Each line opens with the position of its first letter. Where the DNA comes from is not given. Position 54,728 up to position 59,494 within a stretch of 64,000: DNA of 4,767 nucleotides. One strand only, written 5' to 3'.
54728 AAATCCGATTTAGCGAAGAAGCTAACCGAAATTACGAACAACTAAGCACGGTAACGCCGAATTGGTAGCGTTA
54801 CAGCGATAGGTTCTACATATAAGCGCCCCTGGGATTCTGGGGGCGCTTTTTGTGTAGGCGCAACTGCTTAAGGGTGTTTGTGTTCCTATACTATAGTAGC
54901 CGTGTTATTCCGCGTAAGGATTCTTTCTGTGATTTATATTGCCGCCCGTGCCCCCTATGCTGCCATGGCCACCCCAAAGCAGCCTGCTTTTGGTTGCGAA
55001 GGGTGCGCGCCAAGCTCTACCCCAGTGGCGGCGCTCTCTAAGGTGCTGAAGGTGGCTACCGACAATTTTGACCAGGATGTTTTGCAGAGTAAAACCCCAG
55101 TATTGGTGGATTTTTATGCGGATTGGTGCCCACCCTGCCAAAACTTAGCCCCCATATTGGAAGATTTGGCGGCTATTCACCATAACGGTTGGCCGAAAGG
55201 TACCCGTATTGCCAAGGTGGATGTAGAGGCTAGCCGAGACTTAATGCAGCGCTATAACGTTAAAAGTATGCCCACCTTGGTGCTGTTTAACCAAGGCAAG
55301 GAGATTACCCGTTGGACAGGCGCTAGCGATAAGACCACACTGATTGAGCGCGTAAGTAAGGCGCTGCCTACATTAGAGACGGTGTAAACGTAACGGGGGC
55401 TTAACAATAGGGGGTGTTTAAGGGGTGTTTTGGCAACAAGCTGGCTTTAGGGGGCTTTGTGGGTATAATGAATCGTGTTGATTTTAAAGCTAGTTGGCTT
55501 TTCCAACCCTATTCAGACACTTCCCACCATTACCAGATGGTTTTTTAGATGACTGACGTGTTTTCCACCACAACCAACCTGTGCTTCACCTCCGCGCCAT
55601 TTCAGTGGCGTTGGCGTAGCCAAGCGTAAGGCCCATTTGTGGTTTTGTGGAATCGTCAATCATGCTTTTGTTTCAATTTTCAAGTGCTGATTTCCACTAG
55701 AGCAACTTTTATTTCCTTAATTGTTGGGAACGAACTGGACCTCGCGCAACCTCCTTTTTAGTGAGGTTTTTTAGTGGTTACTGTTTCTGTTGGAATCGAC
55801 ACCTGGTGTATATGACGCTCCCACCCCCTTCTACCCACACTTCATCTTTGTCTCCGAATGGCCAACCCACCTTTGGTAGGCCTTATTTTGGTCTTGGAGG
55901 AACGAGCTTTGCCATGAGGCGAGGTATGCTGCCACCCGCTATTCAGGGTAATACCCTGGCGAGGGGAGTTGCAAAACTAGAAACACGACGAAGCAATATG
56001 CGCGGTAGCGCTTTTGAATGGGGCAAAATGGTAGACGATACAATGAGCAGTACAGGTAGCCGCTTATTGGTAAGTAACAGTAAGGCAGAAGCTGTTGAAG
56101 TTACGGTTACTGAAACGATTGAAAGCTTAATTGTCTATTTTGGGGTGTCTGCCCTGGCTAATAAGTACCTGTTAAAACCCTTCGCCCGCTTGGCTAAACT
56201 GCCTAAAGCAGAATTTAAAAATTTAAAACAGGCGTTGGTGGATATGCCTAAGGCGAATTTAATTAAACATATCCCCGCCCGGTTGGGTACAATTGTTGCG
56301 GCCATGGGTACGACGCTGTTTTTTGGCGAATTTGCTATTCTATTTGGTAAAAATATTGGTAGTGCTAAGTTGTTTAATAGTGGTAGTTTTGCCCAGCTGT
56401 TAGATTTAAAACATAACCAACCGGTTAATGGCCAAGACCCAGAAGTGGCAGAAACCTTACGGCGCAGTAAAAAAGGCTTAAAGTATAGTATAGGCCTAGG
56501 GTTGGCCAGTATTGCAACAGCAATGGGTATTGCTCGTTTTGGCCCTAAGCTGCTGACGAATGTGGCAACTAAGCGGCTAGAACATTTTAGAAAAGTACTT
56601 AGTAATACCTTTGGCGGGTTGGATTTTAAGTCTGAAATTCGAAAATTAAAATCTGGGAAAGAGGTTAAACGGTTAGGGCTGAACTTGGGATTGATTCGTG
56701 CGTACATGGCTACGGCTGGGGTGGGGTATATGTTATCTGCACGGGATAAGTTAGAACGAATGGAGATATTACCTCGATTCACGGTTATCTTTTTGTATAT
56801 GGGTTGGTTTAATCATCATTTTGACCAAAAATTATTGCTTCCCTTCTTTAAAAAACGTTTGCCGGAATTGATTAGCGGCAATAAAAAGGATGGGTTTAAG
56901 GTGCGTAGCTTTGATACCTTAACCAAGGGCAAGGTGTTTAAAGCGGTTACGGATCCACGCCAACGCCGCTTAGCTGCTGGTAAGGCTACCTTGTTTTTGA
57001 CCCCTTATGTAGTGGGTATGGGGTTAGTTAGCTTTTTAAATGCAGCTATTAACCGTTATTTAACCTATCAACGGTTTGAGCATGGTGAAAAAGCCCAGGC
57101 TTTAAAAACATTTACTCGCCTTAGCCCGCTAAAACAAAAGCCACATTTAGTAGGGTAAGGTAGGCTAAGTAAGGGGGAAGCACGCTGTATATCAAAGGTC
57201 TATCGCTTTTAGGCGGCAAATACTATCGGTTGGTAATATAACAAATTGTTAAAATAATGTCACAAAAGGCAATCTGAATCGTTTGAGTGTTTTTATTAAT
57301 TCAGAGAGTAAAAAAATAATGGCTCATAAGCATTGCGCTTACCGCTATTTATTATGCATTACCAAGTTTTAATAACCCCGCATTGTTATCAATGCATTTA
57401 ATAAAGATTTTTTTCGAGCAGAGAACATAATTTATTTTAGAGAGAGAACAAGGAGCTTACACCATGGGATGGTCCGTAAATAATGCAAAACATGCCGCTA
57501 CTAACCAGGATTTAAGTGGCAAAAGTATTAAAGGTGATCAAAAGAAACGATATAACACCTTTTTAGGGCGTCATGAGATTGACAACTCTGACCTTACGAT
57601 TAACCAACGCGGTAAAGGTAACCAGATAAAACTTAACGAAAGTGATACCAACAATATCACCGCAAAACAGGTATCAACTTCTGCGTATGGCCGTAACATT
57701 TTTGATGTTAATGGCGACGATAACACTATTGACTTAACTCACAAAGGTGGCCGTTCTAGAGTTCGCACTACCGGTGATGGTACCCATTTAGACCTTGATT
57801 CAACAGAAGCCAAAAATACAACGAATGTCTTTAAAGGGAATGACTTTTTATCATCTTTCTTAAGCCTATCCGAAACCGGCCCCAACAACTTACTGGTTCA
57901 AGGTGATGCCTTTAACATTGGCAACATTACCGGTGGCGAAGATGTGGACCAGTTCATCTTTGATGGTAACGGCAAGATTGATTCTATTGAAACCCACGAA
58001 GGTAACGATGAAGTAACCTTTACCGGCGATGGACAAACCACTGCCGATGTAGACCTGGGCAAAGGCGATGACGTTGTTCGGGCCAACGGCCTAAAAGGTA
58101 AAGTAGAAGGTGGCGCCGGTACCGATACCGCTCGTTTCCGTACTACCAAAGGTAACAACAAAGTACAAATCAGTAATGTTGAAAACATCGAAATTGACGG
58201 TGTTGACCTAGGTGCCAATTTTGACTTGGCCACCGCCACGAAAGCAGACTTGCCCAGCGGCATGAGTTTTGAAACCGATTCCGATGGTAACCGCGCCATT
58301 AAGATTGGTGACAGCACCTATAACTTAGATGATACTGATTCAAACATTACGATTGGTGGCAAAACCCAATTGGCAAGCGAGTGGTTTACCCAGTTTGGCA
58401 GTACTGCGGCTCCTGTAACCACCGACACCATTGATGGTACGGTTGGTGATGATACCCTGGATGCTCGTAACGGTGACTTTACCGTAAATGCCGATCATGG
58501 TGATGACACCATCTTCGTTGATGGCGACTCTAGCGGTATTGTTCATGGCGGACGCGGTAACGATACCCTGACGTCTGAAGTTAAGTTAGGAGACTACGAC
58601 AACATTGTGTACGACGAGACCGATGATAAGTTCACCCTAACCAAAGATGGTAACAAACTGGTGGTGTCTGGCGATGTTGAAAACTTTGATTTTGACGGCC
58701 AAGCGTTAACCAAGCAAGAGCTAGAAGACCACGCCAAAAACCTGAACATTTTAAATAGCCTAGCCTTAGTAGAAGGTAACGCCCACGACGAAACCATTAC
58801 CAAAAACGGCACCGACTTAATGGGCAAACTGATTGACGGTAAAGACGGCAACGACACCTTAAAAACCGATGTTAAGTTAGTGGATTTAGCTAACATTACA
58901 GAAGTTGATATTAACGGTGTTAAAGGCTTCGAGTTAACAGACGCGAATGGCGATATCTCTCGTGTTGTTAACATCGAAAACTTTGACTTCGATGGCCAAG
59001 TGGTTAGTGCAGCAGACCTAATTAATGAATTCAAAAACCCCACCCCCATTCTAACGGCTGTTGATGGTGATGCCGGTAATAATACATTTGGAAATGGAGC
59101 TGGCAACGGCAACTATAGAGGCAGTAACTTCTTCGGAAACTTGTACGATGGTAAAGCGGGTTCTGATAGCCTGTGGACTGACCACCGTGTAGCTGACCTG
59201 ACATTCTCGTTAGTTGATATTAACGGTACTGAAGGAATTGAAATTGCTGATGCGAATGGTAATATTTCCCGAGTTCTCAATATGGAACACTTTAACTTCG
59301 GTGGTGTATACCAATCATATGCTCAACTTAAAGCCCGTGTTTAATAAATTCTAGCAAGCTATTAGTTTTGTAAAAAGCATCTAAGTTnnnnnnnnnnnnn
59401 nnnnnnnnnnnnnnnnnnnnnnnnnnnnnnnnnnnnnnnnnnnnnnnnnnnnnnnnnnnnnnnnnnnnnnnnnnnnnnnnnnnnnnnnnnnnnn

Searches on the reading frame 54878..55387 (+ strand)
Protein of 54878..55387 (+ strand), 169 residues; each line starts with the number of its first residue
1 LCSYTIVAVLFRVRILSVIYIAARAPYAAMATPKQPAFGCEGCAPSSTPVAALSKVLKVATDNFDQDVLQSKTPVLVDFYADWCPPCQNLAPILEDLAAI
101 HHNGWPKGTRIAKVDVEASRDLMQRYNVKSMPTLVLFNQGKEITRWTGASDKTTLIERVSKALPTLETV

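Call 82: search_protein_families(library=pfam, proteins=[window:54878-55387:+], max_evalue=0.0001)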
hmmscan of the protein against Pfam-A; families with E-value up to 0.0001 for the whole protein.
window:54878-55387:+ (169 aa): 5 families
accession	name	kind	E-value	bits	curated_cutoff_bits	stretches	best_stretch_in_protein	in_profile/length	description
PF00085.26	Thioredoxin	-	3e-29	101.5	23.5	1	56-160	2-102/103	Thioredoxin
PF13098.12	Thioredoxin_2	-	2.3e-12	47.6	27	1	70-156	3-101/104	Thioredoxin-like domain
PF13905.12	Thioredoxin_8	-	1.3e-07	32.3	27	0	74-98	3-27/94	Thioredoxin-like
PF04756.19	OST3_OST6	-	1.1e-05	25.5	27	0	84-142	46-107/294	OST3 / OST6 family, transporter family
PF13899.12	Thioredoxin_7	-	5e-05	23.8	27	0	70-91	15-36/83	Thioredoxin-like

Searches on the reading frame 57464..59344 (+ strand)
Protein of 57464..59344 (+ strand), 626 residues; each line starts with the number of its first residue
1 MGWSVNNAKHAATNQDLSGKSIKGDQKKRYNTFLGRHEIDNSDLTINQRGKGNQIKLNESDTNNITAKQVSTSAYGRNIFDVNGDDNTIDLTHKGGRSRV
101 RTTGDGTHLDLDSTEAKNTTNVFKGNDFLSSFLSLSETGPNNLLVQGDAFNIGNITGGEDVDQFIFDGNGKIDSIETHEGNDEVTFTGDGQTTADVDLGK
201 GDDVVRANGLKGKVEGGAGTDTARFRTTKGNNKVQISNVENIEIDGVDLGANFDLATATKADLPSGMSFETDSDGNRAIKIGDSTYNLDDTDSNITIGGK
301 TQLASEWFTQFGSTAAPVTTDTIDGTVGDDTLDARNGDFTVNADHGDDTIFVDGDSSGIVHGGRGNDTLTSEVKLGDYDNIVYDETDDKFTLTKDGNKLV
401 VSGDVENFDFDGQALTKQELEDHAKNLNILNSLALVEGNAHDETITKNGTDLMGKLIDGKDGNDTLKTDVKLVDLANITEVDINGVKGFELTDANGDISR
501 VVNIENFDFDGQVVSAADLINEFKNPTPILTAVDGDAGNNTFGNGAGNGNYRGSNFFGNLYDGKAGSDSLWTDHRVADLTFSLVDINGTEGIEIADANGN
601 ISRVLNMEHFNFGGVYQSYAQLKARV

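Call 9: search_protein_families(library=pfam, proteins=[window:57464-59344:+])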
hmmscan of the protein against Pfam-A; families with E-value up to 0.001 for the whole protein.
window:57464-59344:+ (626 aa): 0 families

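Call 35: search_protein_families(library=ncbifam, proteins=[window:57464-59344:+], max_evalue=0.00001)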
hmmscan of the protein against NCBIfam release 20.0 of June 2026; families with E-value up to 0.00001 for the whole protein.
window:57464-59344:+ (626 aa): 0 families

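Call 96: search_solved_structures(query=window:57464-59344:+, max_evalue=1)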
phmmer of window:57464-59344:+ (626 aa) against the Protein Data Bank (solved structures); distinct sequences matched with E-value up to 1: 2.
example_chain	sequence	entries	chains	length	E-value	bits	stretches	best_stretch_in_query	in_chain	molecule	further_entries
3p4g_A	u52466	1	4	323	0.0001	24.3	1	132-255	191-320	Antifreeze protein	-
1gq6_A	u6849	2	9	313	0.53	12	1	468-548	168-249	PROCLAVAMINATE AMIDINO HYDROLASE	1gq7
